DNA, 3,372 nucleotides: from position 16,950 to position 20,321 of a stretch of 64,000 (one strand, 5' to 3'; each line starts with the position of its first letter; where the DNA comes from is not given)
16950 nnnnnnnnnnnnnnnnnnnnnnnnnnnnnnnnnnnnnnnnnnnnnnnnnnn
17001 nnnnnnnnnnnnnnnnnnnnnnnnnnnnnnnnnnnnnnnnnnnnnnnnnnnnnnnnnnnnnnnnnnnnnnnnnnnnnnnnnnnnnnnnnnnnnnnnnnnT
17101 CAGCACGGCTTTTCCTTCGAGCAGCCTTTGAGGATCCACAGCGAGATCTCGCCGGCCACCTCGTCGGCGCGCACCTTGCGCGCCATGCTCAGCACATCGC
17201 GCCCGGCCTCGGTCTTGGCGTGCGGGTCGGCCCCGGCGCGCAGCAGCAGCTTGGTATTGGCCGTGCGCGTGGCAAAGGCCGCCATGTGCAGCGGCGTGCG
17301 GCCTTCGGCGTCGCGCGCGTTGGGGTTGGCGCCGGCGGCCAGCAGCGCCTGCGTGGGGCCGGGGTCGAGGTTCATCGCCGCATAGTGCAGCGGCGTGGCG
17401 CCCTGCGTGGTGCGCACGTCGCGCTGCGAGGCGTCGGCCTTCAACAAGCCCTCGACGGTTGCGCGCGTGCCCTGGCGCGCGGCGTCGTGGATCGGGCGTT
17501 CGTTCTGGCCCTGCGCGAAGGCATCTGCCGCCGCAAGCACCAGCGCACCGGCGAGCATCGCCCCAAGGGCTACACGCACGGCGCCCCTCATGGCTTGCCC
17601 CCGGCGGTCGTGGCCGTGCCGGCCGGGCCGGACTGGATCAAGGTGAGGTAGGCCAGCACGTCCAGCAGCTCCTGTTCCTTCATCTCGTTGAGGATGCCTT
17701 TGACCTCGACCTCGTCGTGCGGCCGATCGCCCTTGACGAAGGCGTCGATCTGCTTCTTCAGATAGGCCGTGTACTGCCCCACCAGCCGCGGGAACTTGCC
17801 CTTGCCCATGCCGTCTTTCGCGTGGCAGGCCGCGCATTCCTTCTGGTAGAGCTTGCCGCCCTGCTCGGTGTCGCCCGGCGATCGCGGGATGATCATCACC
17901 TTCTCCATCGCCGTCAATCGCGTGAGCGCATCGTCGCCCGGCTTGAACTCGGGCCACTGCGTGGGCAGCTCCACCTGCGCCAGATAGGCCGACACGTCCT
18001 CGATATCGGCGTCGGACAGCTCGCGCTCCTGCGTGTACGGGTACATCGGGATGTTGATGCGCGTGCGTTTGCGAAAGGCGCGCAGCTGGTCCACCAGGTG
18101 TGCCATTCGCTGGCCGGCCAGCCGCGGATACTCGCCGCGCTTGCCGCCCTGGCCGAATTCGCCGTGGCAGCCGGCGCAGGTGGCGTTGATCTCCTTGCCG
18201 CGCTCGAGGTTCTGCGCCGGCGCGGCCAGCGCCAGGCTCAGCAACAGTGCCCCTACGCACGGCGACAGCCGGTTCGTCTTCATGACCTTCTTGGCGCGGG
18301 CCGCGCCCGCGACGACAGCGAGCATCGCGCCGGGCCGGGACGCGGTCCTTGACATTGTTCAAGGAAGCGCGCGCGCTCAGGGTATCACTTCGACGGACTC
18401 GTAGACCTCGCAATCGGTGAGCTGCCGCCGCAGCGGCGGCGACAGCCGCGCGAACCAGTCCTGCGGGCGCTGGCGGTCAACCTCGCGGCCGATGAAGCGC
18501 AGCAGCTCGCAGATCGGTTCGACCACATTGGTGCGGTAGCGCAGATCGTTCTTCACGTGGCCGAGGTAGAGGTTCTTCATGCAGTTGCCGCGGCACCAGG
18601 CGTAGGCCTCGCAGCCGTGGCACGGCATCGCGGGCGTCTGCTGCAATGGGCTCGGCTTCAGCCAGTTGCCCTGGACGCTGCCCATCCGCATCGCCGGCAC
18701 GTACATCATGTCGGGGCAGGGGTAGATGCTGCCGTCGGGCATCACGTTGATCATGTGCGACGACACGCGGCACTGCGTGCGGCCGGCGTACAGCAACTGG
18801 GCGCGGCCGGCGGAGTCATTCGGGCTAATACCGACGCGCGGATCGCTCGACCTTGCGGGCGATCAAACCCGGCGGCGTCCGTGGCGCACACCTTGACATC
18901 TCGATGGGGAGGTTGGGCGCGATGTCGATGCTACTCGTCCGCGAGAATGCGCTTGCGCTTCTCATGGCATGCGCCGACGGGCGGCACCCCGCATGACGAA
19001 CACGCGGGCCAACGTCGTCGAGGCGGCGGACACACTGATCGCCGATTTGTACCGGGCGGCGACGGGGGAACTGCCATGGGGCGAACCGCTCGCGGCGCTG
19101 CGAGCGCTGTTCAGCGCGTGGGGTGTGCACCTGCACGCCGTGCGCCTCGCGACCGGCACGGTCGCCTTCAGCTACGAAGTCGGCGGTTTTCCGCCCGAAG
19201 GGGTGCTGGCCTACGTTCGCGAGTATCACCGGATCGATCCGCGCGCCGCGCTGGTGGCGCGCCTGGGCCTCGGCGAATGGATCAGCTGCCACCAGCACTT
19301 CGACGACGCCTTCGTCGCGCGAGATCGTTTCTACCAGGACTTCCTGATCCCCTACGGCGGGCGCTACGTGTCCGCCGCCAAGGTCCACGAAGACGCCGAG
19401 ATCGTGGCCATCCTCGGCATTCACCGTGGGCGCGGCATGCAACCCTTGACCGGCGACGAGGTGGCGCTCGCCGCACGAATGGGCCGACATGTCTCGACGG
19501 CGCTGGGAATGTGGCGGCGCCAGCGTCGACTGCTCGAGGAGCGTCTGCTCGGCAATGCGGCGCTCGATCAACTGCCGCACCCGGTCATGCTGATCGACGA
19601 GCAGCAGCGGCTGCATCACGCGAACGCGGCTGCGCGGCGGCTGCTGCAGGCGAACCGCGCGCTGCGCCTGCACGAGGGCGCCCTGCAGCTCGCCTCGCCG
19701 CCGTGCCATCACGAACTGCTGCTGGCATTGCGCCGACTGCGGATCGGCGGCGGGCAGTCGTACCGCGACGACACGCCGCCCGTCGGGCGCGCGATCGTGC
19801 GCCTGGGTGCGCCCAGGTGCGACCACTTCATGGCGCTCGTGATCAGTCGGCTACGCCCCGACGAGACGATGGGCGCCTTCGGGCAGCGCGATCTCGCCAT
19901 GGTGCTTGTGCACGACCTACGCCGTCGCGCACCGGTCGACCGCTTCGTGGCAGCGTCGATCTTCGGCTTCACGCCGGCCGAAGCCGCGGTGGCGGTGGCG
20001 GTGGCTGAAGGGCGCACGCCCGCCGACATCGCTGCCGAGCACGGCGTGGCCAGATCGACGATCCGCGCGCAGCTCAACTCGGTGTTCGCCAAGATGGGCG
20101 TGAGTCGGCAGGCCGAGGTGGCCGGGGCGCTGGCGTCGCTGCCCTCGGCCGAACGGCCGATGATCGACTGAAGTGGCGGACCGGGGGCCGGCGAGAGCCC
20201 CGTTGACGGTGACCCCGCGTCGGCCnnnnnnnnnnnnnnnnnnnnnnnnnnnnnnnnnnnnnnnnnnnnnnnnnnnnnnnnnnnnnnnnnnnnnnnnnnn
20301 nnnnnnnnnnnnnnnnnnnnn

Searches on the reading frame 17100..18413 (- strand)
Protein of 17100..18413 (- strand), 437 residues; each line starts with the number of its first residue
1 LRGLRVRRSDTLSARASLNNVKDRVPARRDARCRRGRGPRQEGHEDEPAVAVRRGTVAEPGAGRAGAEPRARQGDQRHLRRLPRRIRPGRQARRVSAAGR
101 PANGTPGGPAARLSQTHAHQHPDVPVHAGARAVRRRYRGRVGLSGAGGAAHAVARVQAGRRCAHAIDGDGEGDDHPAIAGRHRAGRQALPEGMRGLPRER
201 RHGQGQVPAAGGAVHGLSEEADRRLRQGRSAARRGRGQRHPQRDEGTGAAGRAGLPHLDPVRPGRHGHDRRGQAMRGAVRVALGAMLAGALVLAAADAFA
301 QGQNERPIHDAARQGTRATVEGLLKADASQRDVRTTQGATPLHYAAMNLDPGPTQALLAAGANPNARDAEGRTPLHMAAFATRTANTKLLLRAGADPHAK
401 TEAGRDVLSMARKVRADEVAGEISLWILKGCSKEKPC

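Call 16: search_protein_families(library=pfam, proteins=[window:17100-18413:-], max_evalue=0.01)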
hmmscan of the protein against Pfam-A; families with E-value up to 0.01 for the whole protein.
window:17100-18413:- (437 aa): 5 families
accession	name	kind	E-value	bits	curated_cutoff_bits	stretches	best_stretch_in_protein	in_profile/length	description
PF00023.36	Ank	-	2.2e-14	53.2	21.1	2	371-401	2-32/33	Ankyrin repeat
PF12796.13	Ank_2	-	8.2e-13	49.2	27.3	1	308-400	1-89/90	Ankyrin repeats (3 copies)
PF13857.12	Ank_5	-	5.7e-10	39.8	27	2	324-378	2-56/56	Ankyrin repeats (many copies)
PF13637.12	Ank_4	-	7.6e-10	39.2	22.7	1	355-384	14-43/50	Ankyrin repeats (many copies)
PF13606.12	Ank_3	-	5.8e-07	29.7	22.3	0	370-398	1-29/30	Ankyrin repeat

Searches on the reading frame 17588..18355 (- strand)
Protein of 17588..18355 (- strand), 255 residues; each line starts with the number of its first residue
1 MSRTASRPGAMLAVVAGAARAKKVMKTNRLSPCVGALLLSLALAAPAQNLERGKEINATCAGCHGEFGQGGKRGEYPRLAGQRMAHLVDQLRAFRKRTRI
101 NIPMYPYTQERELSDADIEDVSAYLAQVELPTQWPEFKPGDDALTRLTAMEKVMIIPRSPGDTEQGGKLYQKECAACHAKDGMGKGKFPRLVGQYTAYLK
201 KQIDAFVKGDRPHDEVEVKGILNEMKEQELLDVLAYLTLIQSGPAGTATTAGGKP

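Call 16: search_protein_families(library=pfam, proteins=[window:17588-18355:-], max_evalue=0.01)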
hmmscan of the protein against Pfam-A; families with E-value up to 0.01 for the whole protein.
window:17588-18355:- (255 aa): 5 families
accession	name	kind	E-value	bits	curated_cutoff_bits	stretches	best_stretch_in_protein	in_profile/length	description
PF00034.26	Cytochrom_C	-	1.5e-20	74.8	21.3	2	51-128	2-89/90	Cytochrome c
PF13442.11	Cytochrome_CBB3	-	6.3e-17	62.1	27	2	56-125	10-68/68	Cytochrome C oxidase, cbb3-type, subunit III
PF14495.11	Cytochrom_C550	-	0.0004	20.5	27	0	159-180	22-43/136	Cytochrome c-550 domain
PF09699.15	Paired_CXXCH_1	-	0.0022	18.1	20.6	0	53-67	25-39/41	Doubled CXXCH motif (Paired_CXXCH_1)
PF21342.2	SoxA-TsdA_cyt-c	-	0.0087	16.5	27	0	57-126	14-80/88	SoxA/TsdA, cytochrome c domain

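Call 60: search_solved_structures(query=window:17588-18355:-, max_evalue=0.01)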
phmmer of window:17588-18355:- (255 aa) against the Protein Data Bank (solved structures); distinct sequences matched with E-value up to 0.01: 18.
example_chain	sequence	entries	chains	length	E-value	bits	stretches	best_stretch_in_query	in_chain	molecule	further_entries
8uf3_A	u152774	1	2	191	1.9e-17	67.1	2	161-241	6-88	Cytochrome C4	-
1etp_A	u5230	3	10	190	4.6e-16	62.5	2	165-234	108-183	CYTOCHROME C4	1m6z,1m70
6q2u_A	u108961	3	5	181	4.6e-16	62.5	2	167-238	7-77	Cytochrome c4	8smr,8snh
1h1o_A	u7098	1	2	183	4.8e-16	62.5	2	58-127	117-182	CYTOCHROME C-552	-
5lo9_A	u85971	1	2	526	1.3e-11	47.9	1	58-222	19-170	Cytochrome C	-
1cno_A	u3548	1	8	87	1.1e-08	38.4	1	49-127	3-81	CYTOCHROME C552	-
4o1w_A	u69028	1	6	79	9.8e-08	35.3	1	52-128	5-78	Cytochrome c552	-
8yts_A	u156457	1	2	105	1.2e-07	35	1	34-125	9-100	Cytochrome C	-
2zzs_A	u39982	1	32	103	4.1e-07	33.2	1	38-127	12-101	Cytochrome c554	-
3vrd_A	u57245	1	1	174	1.7e-05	28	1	165-229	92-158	Flavocytochrome c heme subunit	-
8smr_G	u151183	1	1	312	3.7e-05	26.8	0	153-192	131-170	Cbb3-type cytochrome c oxidase subunit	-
5n1t_B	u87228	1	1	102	0.0001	25.4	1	30-127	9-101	Cytochrome C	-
3mk7_C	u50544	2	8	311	0.00013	25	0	152-194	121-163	Cytochrome c oxidase, cbb3-type, subunit P | Cbb3-type cytochrome c oxidase subunit CcoP1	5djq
1fcd_C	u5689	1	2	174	0.00014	25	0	164-222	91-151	FLAVOCYTOCHROME C SULFIDE DEHYDROGENASE (CYTOCHROME SUBUNIT)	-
7w2j_C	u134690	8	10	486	0.00047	23.2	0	162-197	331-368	Fructose dehydrogenase cytochrome subunit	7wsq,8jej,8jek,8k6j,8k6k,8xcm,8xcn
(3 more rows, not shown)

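Call 103: search_protein_families(library=ncbifam, proteins=[window:17588-18325:-], max_evalue=0.001)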
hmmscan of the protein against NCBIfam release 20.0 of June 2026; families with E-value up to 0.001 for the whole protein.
window:17588-18325:- (245 aa): 10 families
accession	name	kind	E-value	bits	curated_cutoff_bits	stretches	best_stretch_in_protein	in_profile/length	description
NF050122.1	bc1_QcrC_actin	exception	2.4e-12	46.7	200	1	149-237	37-124/253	cytochrome bc1 complex diheme cytochrome c subunit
TIGR00782.1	ccoP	equivalog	4.3e-09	36.1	179.95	1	33-116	196-279/285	cytochrome-c oxidase, cbb3-type subunit III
NF045930.1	Cytc6PetJCyano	equivalog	2.1e-08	34.1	135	0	140-170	15-45/110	cytochrome c6 PetJ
NF049874.1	PdsA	exception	3.1e-08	33.7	330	1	45-221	23-188/198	periplasmic diheme shuttle PdsA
TIGR02603.1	CxxCH_TIGR02603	domain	9.7e-07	28.9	68.15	0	151-184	1-34/134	putative heme-binding domain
NF045773.1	cytochro_C550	exception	1.3e-06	28.3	125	0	154-198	50-93/118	cytochrome c550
NF045774.1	cytochro_C551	exception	1.1e-05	25.3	118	0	152-198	38-83/110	cytochrome c551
TIGR03872.1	cytochrome_MoxG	equivalog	4.1e-05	23.7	147.8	0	154-237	45-128/133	cytochrome c(L), periplasmic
TIGR03045.1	PS_II_C550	equivalog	0.00023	20.9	177.75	0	150-170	48-68/159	photosystem II cytochrome c-550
NF011054.0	PRK14486.1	equivalog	0.00059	19.4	447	0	88-175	153-237/294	putative bifunctional cbb3-type cytochrome c oxidase subunit II/cytochrome c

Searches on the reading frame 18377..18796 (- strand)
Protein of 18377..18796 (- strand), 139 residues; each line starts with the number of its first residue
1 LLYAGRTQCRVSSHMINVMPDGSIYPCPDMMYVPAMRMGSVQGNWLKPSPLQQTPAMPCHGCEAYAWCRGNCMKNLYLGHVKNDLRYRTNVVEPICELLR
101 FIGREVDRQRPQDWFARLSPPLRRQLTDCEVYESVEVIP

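Call 87: search_protein_families(library=pfam, proteins=[window:18377-18796:-], max_evalue=0.00001)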
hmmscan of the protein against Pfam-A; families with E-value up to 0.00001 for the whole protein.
window:18377-18796:- (139 aa): 0 families

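Call 103: search_protein_families(library=ncbifam, proteins=[window:18377-18796:-], max_evalue=0.001)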
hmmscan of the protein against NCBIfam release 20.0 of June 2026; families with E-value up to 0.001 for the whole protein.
window:18377-18796:- (139 aa): 4 families
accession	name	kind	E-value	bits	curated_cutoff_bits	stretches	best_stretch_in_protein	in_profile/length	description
TIGR04085.1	rSAM_more_4Fe4S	domain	2.7e-11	43.8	27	1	9-79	1-81/93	SPASM domain-containing protein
NF047865.1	rSAM_PapB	equivalog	7.5e-05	22.1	340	1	6-75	244-319/330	PapB family radical SAM/SPASM ranthipeptide maturase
TIGR04083.1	rSAM_pep_methan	hypoth_equivalog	0.00019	20.5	300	0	15-115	242-348/376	TIGR04083 family peptide-modifying radical SAM enzyme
TIGR03974.1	rSAM_six_Cys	equivalog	0.00065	18.7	425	1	9-80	347-424/451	thioether cross-link-forming SCIFF peptide maturase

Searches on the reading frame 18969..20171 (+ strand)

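Call 16: search_protein_families(library=pfam, proteins=[window:18969-20171:+], max_evalue=0.01)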
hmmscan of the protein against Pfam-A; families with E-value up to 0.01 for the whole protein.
window:18969-20171:+ (400 aa): 5 families
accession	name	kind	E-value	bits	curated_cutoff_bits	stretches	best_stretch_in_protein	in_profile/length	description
PF13188.13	PAS_8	-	4.6e-05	23.6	21.8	1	197-235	5-44/65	PAS domain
PF00196.25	GerE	-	9.6e-05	22.4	23.5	1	334-384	3-53/57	Bacterial regulatory proteins, luxR family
PF13384.12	HTH_23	-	0.00019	21.6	24.6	1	339-366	8-35/50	Homeodomain-like domain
PF08448.16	PAS_4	-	0.00059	20.5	23.1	0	199-256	1-58/110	PAS fold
PF00989.32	PAS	-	0.0067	16.9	22.6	0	196-231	4-39/113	PAS fold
